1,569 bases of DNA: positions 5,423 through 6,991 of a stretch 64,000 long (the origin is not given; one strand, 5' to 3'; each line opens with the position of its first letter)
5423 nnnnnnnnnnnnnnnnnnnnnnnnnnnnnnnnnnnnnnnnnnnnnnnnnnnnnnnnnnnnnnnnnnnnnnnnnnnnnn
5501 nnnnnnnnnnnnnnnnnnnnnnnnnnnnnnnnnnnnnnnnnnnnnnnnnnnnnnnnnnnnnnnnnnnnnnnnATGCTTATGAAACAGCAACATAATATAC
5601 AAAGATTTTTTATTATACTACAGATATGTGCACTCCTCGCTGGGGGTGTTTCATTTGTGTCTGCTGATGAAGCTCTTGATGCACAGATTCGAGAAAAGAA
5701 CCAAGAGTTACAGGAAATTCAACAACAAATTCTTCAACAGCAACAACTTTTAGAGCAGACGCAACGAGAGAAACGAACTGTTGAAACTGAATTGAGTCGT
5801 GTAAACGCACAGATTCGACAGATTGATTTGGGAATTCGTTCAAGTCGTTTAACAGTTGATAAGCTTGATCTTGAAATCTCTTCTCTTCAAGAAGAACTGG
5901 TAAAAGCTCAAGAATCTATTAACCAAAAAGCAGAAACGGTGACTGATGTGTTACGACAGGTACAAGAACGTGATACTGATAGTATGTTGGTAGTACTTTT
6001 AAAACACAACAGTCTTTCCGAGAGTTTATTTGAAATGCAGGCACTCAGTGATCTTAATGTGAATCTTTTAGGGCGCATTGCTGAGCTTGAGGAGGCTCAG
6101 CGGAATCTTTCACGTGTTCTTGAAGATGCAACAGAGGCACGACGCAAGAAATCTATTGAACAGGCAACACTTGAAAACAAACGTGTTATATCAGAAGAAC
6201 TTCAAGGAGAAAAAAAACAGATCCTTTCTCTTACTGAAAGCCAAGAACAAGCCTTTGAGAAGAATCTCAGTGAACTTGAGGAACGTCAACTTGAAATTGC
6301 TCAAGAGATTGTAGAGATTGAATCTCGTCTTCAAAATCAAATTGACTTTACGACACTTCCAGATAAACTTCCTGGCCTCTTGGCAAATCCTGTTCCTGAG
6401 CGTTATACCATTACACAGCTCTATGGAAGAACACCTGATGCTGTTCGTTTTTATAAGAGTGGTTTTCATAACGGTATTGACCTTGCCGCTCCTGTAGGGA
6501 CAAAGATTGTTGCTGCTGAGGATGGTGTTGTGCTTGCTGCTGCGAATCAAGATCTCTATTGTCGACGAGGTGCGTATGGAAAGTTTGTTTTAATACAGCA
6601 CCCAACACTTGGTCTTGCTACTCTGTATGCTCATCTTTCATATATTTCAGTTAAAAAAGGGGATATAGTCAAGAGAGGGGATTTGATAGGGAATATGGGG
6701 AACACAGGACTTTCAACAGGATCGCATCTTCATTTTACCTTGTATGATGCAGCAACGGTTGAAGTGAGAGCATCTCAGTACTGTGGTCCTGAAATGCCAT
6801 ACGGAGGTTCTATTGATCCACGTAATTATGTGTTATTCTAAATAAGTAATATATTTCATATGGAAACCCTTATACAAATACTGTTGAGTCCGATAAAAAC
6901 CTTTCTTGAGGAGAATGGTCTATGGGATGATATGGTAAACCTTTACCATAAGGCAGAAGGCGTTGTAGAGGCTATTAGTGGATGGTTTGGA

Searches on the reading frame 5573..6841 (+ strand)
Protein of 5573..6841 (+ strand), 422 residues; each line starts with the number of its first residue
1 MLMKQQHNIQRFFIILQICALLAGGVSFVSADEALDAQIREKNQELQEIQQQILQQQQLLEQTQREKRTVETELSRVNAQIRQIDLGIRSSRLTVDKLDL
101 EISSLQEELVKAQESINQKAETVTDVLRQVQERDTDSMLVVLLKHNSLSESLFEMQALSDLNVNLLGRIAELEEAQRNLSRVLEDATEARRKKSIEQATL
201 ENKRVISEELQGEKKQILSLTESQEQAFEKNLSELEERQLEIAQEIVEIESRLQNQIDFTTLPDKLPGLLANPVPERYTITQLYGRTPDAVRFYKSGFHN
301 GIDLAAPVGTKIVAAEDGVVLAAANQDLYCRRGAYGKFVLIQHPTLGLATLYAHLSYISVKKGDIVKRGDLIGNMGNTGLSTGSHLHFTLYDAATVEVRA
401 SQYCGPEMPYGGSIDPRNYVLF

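Call 75: search_protein_families(library=pfam, proteins=[window:5573-6841:+], max_evalue=0.00001)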
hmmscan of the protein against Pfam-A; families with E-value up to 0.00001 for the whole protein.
window:5573-6841:+ (422 aa): 1 family
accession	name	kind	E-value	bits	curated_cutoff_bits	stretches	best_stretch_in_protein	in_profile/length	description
PF01551.29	Peptidase_M23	-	4.2e-29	101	28.7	1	298-392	2-89/96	Peptidase family M23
